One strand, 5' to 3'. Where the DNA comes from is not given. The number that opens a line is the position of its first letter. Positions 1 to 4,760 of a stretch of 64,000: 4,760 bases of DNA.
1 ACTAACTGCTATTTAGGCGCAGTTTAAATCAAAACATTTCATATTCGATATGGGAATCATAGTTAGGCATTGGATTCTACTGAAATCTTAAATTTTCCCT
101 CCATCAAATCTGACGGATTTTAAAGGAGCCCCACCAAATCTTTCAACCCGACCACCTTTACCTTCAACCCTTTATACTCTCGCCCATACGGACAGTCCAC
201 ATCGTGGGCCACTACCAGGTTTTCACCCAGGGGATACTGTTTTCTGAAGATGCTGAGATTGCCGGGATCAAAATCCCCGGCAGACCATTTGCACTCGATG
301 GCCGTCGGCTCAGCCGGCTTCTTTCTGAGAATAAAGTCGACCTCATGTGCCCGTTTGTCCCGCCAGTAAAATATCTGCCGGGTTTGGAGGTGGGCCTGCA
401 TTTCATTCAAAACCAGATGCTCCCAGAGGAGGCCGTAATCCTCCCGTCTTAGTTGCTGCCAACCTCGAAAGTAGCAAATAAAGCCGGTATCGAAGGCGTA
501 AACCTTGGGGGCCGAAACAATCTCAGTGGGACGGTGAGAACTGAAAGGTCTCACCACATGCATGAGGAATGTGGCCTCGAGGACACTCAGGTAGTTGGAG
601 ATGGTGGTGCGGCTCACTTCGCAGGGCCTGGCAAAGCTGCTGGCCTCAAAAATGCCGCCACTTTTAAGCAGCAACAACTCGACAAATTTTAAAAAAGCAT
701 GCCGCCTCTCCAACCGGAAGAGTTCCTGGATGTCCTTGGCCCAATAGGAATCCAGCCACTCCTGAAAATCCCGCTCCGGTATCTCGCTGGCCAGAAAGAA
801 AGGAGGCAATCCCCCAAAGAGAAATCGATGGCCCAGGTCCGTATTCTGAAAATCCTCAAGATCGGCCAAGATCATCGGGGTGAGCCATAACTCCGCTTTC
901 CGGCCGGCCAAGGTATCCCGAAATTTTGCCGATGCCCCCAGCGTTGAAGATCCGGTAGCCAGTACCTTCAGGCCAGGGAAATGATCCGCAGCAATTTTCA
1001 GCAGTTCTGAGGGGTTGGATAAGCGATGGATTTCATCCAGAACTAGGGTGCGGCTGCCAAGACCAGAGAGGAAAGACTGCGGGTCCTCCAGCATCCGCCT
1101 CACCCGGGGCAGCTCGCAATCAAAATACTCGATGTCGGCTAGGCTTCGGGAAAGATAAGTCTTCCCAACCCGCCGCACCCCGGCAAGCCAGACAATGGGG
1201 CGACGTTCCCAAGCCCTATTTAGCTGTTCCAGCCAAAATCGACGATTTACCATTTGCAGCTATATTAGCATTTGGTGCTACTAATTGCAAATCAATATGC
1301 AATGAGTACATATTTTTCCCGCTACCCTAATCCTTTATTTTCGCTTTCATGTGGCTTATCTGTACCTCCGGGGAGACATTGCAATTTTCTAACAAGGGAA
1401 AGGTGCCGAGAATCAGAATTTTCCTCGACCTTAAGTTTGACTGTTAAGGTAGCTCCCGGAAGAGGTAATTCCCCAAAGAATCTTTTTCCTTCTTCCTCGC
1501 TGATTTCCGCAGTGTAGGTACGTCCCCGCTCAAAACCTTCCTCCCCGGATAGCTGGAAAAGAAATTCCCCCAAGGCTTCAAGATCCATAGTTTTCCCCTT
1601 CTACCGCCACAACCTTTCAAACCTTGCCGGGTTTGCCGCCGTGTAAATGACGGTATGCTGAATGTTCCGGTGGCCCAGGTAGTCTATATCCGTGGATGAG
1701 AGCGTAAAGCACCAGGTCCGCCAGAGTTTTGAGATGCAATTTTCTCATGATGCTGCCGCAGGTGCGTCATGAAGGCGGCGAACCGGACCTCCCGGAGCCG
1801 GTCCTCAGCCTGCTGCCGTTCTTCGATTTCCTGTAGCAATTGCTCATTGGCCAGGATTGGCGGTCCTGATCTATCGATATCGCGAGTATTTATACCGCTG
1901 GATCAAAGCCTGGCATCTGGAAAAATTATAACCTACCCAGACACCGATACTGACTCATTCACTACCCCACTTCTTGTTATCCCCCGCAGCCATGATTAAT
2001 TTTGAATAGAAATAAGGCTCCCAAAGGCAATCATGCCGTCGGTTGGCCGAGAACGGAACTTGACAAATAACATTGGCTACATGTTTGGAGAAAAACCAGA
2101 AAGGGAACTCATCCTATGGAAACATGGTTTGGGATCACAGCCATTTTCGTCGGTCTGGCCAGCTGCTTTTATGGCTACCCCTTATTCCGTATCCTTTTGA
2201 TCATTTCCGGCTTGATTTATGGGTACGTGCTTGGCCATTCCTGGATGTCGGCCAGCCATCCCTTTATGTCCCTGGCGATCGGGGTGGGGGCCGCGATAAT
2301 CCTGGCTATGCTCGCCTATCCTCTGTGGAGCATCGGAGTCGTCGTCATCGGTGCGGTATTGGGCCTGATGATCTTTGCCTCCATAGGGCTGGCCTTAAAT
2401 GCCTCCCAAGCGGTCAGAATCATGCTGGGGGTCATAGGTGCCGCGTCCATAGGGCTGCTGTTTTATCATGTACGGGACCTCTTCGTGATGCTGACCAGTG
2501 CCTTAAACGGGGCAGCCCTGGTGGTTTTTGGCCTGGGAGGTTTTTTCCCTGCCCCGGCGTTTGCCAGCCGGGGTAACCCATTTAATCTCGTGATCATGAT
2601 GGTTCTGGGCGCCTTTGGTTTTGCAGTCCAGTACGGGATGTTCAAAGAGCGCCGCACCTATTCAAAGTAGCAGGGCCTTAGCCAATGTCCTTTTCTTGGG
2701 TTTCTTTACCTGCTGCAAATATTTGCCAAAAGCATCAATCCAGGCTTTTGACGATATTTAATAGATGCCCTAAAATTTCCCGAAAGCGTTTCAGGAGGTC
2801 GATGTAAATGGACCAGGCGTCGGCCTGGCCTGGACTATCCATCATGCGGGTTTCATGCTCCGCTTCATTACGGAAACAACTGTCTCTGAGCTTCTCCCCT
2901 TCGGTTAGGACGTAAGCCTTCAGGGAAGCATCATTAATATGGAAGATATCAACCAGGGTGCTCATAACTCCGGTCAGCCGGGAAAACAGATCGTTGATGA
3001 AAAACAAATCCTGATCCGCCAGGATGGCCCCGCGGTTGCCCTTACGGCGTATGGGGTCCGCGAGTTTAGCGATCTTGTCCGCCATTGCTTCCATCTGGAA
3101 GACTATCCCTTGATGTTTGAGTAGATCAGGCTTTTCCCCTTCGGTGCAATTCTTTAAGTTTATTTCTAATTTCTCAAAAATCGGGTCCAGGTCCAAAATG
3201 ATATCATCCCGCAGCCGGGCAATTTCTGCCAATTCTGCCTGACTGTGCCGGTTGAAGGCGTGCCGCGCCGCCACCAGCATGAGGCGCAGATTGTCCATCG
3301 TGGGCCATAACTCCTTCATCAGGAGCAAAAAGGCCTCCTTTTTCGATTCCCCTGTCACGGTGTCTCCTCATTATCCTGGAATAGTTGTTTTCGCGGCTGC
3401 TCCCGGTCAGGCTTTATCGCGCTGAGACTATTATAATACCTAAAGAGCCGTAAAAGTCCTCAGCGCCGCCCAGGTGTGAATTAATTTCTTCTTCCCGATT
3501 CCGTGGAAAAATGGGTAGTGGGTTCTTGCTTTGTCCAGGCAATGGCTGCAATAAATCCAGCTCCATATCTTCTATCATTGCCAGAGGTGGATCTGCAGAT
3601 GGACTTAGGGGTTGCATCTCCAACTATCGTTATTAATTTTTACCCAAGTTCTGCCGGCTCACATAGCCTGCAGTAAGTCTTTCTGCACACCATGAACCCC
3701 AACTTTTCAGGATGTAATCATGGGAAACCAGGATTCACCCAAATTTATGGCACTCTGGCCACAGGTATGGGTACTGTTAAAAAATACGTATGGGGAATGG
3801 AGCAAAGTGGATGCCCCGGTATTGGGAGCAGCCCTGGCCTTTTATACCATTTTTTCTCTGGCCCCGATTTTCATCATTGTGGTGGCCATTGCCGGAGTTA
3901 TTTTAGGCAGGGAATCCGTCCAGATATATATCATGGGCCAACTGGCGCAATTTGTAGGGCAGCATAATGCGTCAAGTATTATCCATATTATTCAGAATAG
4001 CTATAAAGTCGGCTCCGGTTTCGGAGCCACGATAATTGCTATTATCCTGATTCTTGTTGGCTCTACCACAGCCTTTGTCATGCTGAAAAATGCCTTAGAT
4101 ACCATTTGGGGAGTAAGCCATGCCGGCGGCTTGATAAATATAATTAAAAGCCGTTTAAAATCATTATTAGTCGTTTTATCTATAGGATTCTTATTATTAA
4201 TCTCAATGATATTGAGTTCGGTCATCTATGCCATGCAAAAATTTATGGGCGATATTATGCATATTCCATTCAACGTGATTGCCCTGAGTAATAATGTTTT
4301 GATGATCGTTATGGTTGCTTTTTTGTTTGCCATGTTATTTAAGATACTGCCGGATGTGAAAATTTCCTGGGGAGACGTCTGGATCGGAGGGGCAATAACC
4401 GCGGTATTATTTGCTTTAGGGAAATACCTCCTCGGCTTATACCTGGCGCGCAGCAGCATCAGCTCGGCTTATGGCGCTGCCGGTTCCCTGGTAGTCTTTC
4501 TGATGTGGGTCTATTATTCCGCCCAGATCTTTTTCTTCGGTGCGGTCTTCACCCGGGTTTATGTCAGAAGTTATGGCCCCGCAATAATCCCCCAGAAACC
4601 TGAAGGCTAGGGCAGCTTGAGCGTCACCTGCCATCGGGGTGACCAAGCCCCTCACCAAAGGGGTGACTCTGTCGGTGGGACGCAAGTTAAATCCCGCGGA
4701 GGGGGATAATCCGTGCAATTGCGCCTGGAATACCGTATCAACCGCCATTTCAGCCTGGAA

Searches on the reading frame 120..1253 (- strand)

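Call 49: search_protein_families(library=pfam, proteins=[window:120-1253:-], max_evalue=0.0001)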
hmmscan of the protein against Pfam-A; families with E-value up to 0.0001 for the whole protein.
window:120-1253:- (377 aa): 2 families
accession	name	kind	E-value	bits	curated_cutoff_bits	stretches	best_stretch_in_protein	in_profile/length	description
PF13635.12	DUF4143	-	1.1e-32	113.4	28.1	1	173-324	2-160/160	Domain of unknown function (DUF4143)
PF13173.12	AAA_14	-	6e-19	68.8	27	1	18-129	2-125/129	AAA domain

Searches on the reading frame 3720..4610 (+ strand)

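Call 49: search_protein_families(library=pfam, proteins=[window:3720-4610:+], max_evalue=0.0001)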
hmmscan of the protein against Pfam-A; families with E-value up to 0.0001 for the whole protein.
window:3720-4610:+ (296 aa): 1 family
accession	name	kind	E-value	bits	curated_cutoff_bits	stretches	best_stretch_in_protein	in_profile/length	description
PF03631.20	Virul_fac_BrkB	-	1.7e-43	149.6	33.7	1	31-281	4-255/259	Virulence factor BrkB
